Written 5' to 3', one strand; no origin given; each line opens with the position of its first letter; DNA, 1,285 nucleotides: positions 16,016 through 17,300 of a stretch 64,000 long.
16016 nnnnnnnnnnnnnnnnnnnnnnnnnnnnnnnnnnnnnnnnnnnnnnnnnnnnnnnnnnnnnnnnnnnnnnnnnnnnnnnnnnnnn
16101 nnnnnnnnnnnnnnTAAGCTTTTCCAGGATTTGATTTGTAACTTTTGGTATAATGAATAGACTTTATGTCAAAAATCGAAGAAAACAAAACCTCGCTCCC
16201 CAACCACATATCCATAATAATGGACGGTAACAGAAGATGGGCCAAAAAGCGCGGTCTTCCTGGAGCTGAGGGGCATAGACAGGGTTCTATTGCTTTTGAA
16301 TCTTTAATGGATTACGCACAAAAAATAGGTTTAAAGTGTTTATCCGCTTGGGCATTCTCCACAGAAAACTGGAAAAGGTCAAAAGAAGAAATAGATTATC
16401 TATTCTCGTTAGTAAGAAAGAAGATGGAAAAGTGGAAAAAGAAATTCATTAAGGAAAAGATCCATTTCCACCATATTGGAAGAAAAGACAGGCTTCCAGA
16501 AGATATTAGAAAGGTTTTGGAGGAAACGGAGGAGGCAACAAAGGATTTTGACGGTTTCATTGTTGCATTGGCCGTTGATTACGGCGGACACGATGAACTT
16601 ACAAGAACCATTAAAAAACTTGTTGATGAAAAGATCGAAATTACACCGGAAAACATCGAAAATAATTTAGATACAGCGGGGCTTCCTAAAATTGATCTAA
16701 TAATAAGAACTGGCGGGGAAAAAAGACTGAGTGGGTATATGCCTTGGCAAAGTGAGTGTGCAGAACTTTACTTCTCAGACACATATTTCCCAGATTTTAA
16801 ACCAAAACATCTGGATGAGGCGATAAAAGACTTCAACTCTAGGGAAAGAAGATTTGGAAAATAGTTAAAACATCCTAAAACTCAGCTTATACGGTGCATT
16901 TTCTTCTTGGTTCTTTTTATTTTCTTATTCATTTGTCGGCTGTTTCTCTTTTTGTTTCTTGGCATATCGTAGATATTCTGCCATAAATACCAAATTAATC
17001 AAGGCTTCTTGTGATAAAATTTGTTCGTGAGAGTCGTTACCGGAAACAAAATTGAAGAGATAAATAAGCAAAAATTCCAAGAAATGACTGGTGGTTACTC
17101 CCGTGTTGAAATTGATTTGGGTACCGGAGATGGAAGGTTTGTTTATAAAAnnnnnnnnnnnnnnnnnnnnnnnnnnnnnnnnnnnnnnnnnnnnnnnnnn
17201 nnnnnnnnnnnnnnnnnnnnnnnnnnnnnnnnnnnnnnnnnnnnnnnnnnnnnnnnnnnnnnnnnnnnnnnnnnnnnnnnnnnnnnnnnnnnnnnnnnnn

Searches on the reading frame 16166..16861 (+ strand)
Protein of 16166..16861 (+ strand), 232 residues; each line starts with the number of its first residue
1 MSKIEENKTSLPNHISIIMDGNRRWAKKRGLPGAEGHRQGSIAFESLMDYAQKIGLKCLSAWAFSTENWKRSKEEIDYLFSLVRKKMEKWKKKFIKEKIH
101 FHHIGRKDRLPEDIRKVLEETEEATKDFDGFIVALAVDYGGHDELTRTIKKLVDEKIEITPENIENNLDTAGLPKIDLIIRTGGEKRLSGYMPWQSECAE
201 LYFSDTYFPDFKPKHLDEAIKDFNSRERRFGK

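Call 50: find_related_loci(query=A3, collection=metagenome_contigs, flank=4000)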
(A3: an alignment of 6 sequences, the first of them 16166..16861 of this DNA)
Query A3 (232 aa) in metagenome_contigs; peptide patterns used: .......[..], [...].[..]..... (x = any residue, [..] = any of these).
600 stretches matched a pattern (row limit reached: there are more); 584 encode a relative of the query (tblastn E <= 1e-3); the best 80 are kept; 80 distinct loci.
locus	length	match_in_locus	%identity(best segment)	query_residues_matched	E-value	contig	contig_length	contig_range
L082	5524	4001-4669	59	9-231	6e-90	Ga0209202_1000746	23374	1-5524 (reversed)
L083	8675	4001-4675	49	10-231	5e-72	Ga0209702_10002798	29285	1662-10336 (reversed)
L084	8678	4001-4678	48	9-232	1e-69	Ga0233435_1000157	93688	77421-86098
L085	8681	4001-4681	47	6-232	4e-69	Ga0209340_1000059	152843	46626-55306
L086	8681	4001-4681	48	11-232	1e-66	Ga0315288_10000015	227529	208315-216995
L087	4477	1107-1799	49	4-231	1e-66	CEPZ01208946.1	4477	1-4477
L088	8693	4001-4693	46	4-232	3e-66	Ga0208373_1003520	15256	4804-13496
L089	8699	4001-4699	44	5-232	1e-65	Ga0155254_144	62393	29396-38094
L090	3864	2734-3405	46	9-231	1e-65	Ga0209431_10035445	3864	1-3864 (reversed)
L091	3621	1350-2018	47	11-232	3e-65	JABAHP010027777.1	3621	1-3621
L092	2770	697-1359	49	10-232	1e-65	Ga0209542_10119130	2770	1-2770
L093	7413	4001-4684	46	10-232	6e-64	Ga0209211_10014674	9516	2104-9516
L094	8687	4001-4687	48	9-232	5e-64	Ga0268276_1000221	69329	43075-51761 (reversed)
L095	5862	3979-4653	46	11-232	1e-63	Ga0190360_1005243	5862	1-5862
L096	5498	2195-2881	43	7-232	4e-63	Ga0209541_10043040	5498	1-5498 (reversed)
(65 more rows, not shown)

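Call 52: find_homologous_proteins(query=window:16166-16861:+, max_evalue=1e-30)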
Query window:16166-16861:+ (232 aa): 7818 proteins with E <= 1e-30 among 8000 candidates; the best 120 are listed.
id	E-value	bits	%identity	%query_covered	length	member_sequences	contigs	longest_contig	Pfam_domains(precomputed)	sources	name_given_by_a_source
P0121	1.3e-149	514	97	100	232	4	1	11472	PF01255.25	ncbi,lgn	-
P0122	5.0e-138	476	90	100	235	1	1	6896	PF01255.25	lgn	-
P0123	1.1e-130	452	85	100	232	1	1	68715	PF01255.25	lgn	-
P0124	6.4e-126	437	81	100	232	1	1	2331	PF01255.25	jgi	jgi:undecaprenyl diphosphate synthase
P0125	1.0e-121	423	79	100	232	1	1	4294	PF01255.25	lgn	-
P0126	7.0e-121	420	79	100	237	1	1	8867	PF01255.25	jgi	jgi:undecaprenyl diphosphate synthase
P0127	1.7e-120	419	78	100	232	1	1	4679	PF01255.25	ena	-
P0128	6.3e-120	417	78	100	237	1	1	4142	PF01255.25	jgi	jgi:undecaprenyl diphosphate synthase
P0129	2.0e-119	416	77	100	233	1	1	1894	PF01255.25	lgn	-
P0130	6.4e-115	401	75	100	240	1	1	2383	PF01255.25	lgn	-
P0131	1.8e-100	354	68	97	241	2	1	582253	PF01255.25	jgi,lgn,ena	-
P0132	2.1e-98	347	65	97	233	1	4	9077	PF01255.25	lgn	-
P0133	2.5e-97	343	62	100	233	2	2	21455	PF01255.25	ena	-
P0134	1.7e-95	337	63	98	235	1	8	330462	PF01255.25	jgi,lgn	jgi:undecaprenyl diphosphate synthase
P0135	3.5e-95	336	61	100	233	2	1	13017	PF01255.25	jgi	-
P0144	2.7e-92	327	65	95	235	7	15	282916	PF01255.25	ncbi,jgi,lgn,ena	-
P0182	1.4e-86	308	60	97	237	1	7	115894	PF01255.25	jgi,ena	-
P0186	2.0e-86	308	61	97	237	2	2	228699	PF01255.25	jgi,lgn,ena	jgi:undecaprenyl diphosphate synthase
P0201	1.6e-84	301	59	97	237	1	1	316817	PF01255.25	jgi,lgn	jgi:undecaprenyl diphosphate synthase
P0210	2.6e-83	297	58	96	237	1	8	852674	PF01255.25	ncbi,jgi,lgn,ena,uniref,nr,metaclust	ncbi:di-trans,poly-cis-decaprenylcistransferase [candidate division WWE3 bacterium RIFOXYD1_FULL_39_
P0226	1.1e-81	292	57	96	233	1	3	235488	PF01255.25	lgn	-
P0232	3.9e-81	290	56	100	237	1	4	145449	PF01255.25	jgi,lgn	jgi:undecaprenyl diphosphate synthase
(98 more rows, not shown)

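Call 53: find_encoding_contigs(protein=P0134, flank=6000, max_places=1)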
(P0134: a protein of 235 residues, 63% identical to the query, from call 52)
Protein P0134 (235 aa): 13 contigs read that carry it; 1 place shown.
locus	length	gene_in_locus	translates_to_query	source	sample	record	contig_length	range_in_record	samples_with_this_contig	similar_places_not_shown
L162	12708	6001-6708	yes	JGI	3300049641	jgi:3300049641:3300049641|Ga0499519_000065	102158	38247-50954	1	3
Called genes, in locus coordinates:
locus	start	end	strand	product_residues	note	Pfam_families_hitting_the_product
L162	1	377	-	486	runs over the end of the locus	PF01336:tRNA_anti-codon, PF01409:tRNA-synt_2d (faint), PF00152:tRNA-synt_2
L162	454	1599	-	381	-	PF07907:YibE_F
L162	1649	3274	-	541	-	-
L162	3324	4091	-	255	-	-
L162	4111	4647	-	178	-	-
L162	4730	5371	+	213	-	PF13623:SurA_N_2 (weak), PF13624:SurA_N_3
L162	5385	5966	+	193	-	PF06560:GPI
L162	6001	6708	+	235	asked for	PF01255:Prenyltransf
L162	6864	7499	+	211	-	PF24675:NpmA, PF02390:Methyltransf_4, PF13847:Methyltransf_31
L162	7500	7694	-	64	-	-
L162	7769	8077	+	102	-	-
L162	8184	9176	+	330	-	PF25231:DUF7847 (faint), PF06790:UPF0259 (weak)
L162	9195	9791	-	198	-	PF00583:Acetyltransf_1, PF13673:Acetyltransf_10, PF13508:Acetyltransf_7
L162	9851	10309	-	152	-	-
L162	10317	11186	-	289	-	PF00892:EamA, PF03151:TPT (weak), PF00892:EamA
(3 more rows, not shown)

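Call 54: find_encoding_contigs(protein=P0144, flank=6000, max_places=1)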
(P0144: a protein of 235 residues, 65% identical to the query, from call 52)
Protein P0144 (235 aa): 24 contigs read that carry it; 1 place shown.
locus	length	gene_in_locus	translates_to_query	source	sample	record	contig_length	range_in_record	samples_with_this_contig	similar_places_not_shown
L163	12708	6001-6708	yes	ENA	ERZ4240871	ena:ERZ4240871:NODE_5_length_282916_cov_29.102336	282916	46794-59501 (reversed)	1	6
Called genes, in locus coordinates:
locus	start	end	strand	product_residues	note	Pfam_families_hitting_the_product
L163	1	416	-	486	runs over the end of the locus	PF01336:tRNA_anti-codon, PF01409:tRNA-synt_2d (faint), PF00152:tRNA-synt_2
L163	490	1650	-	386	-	PF07907:YibE_F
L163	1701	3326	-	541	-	-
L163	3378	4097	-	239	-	-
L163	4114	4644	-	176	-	-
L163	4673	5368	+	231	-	PF13623:SurA_N_2 (weak), PF13624:SurA_N_3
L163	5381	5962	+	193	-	PF06560:GPI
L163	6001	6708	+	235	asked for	PF01255:Prenyltransf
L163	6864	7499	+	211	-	PF24675:NpmA, PF02390:Methyltransf_4, PF13847:Methyltransf_31 (weak)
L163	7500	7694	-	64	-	-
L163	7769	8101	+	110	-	-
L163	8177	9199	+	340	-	PF25231:DUF7847 (weak), PF06790:UPF0259 (weak)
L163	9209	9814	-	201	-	PF00583:Acetyltransf_1, PF13673:Acetyltransf_10 (weak), PF13508:Acetyltransf_7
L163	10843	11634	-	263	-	PF13098:Thioredoxin_2 (faint), PF13462:Thioredoxin_4, PF01323:DSBA (weak)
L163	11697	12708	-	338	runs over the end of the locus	PF13641:Glyco_tranf_2_3, PF00535:Glycos_transf_2, PF10111:Glyco_tranf_2_2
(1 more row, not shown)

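Call 55: find_encoding_contigs(protein=P0186, flank=6000, max_places=1)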
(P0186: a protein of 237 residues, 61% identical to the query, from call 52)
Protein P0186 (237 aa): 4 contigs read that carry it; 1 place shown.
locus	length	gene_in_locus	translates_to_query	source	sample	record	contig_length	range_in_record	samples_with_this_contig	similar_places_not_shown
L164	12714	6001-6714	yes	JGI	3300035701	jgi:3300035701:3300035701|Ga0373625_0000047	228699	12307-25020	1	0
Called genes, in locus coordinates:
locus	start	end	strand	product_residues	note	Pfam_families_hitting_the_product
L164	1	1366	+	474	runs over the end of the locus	PF00890:FAD_binding_2 (faint), PF01134:GIDA (faint), PF01266:DAO (weak), PF03486:HI0933_like (weak), PF07992:Pyr_redox_2 (faint), PF13738:Pyr_redox_3 (faint), PF21688:FAD-depend_C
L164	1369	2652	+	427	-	PF00709:Adenylsucc_synt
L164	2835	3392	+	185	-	-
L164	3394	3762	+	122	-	-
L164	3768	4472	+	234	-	PF03734:YkuD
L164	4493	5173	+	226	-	PF13624:SurA_N_3 (weak)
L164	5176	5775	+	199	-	PF06560:GPI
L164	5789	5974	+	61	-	-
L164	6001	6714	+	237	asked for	PF01255:Prenyltransf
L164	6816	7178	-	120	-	-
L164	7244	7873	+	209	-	PF24675:NpmA, PF02390:Methyltransf_4, PF13847:Methyltransf_31, PF08242:Methyltransf_12 (weak), PF13649:Methyltransf_25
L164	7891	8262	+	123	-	-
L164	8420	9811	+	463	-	-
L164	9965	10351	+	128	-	-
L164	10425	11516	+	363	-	-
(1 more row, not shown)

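Call 56: find_encoding_contigs(protein=P0210, flank=6000, max_places=1)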
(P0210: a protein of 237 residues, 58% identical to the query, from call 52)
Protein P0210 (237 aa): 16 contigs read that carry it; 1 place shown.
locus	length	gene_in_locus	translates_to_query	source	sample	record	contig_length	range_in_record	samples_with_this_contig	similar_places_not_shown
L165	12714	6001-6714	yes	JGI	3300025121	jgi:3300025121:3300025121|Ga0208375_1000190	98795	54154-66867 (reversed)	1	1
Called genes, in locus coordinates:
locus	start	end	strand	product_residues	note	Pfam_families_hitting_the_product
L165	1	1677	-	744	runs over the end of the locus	PF12679:ABC2_membrane_2, PF12698:ABC2_membrane_3, PF12730:ABC2_membrane_4 (weak), PF23357:DUF7088, PF09822:ABC_transp_aux, PF23355:IFT52_GIFT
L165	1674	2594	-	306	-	PF00005:ABC_tran, PF13304:AAA_21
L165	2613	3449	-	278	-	PF00480:ROK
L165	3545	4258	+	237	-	-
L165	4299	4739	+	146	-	-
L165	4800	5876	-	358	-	PF00348:polyprenyl_synt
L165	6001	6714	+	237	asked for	PF01255:Prenyltransf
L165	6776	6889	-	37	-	-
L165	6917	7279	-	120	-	-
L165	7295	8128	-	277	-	PF01509:TruB_N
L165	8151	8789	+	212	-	PF24675:NpmA, PF02390:Methyltransf_4, PF13847:Methyltransf_31, PF08242:Methyltransf_12, PF13649:Methyltransf_25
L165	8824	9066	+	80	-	-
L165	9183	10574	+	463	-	-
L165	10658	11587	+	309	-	PF06790:UPF0259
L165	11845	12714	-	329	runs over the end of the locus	PF01636:APH, PF27663:Spore_coat_YutH (faint)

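Call 57: find_encoding_contigs(protein=P0201, flank=6000, max_places=1)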
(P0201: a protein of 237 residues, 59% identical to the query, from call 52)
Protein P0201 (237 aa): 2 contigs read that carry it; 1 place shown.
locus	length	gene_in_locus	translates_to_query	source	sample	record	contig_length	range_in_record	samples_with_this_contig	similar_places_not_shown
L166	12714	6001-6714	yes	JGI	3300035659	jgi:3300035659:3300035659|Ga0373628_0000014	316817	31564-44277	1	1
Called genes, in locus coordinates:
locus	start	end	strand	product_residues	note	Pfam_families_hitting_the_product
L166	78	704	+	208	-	-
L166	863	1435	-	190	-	-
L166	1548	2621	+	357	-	PF02885:Glycos_trans_3N, PF00591:Glycos_transf_3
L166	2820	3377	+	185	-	-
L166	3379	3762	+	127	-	-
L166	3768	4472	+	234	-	PF03734:YkuD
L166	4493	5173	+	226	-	PF13624:SurA_N_3 (weak)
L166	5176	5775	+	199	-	PF06560:GPI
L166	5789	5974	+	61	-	-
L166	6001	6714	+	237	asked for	PF01255:Prenyltransf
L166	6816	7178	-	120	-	-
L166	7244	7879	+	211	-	PF24675:NpmA, PF02390:Methyltransf_4, PF13847:Methyltransf_31, PF08242:Methyltransf_12 (weak), PF13649:Methyltransf_25 (weak)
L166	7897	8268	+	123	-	-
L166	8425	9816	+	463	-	-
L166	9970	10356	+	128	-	-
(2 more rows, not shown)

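Call 58: find_encoding_contigs(protein=P0182, flank=6000, max_places=1)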
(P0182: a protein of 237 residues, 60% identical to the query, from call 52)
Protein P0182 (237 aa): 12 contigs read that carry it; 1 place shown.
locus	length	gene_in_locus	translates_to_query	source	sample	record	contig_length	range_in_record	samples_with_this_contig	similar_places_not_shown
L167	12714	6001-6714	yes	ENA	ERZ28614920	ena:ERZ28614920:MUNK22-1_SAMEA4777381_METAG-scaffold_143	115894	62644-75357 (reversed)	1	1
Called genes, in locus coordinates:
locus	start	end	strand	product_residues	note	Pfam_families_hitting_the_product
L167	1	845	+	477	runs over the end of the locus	PF06245:DUF1015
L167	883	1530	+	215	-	-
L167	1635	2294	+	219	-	PF01510:Amidase_2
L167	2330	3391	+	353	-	PF01522:Polysacc_deac_1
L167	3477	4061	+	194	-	-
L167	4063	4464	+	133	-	-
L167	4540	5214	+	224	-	PF13624:SurA_N_3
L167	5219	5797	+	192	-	PF06560:GPI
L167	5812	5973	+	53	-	-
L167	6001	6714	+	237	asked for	PF01255:Prenyltransf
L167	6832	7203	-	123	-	-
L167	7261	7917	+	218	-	PF24675:NpmA, PF02390:Methyltransf_4 (weak), PF13649:Methyltransf_25 (weak), PF13847:Methyltransf_31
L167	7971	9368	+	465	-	-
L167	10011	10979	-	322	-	-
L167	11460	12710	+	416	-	PF00486:Trans_reg_C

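Call 59: find_encoding_contigs(protein=P0226, flank=6000, max_places=1)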
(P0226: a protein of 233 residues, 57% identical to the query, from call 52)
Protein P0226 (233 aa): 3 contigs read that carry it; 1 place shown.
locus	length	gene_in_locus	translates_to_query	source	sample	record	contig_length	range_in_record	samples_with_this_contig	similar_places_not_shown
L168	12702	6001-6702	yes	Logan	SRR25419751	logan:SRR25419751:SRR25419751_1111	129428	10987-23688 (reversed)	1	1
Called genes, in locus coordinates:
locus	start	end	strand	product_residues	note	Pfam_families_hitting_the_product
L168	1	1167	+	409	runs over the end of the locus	PF00464:SHMT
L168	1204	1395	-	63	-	-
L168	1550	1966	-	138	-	PF03372:Exo_endo_phos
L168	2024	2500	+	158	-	PF13473:Cupredoxin_1, PF07731:Cu-oxidase_2 (faint), PF07732:Cu-oxidase_3 (faint), PF00127:Copper-bind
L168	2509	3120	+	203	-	PF01794:Ferric_reduct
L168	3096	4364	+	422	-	PF00675:Peptidase_M16, PF05193:Peptidase_M16_C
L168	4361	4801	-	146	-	PF10648:Gmad2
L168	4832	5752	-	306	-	PF01544:CorA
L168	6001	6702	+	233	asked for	PF01255:Prenyltransf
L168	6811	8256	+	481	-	PF13231:PMT_2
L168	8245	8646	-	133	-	-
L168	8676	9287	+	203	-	PF13023:HD_3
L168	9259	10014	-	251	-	PF01509:TruB_N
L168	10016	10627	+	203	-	PF24675:NpmA, PF02390:Methyltransf_4 (weak), PF13847:Methyltransf_31 (weak), PF13649:Methyltransf_25 (faint)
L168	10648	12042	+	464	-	-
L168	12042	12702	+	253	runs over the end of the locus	-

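Call 60: find_encoding_contigs(protein=P0232, flank=6000, max_places=1)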
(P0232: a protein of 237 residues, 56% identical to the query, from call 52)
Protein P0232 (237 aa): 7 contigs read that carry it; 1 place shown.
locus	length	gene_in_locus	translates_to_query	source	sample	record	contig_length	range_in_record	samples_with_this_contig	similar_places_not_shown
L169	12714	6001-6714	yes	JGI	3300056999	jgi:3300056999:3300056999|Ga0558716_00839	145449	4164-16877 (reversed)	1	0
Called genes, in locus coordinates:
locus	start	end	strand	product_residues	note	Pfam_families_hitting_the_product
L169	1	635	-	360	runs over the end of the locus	PF01702:TGT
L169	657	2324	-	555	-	PF02518:HATPase_c, PF13589:HATPase_c_3, PF01119:DNA_mis_repair, PF08676:MutL_C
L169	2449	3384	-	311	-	-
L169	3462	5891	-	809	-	PF01624:MutS_I, PF05188:MutS_II, PF05192:MutS_III, PF05190:MutS_IV, PF00488:MutS_V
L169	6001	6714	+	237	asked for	PF01255:Prenyltransf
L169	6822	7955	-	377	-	PF01757:Acyl_transf_3 (weak), PF10129:OpgC_C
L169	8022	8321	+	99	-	-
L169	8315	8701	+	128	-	PF01850:PIN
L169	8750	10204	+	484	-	PF13231:PMT_2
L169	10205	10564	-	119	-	-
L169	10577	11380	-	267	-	PF01509:TruB_N, PF16198:TruB_C_2 (weak)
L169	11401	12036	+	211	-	PF24675:NpmA, PF02390:Methyltransf_4, PF08241:Methyltransf_11 (faint), PF13649:Methyltransf_25 (weak), PF13847:Methyltransf_31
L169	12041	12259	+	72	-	-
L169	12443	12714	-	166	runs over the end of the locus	-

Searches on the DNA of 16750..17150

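Call 85: search_rna_families(source=window, start=16750, end=17150, threshold=evalue, max_evalue=1)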
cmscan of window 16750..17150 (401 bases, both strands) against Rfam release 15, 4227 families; matches with E-value up to 1: 0.
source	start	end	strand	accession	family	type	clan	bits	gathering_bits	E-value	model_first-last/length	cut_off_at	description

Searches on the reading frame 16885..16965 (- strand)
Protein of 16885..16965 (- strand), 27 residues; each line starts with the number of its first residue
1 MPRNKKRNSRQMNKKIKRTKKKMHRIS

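Call 35: search_protein_families(library=ncbifam, proteins=[window:16885-16965:-], max_evalue=10)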
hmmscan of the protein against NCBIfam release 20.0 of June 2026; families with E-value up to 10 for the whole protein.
seq(27 aa): 0 families

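Call 36: search_protein_families(library=pfam, proteins=[window:16885-16965:-], max_evalue=10)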
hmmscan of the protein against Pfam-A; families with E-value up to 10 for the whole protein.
seq(27 aa): 0 families

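Call 37: search_solved_structures(query=window:16885-16965:-, max_evalue=10, show_alignments=4)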
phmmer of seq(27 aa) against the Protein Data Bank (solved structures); distinct sequences matched with E-value up to 10: 0.

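Call 40: search_solved_structures(query=A2, max_evalue=10, show_alignments=5)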
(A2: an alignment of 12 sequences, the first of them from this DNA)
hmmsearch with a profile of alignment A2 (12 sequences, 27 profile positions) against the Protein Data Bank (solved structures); distinct sequences matched with E-value up to 10: 0.
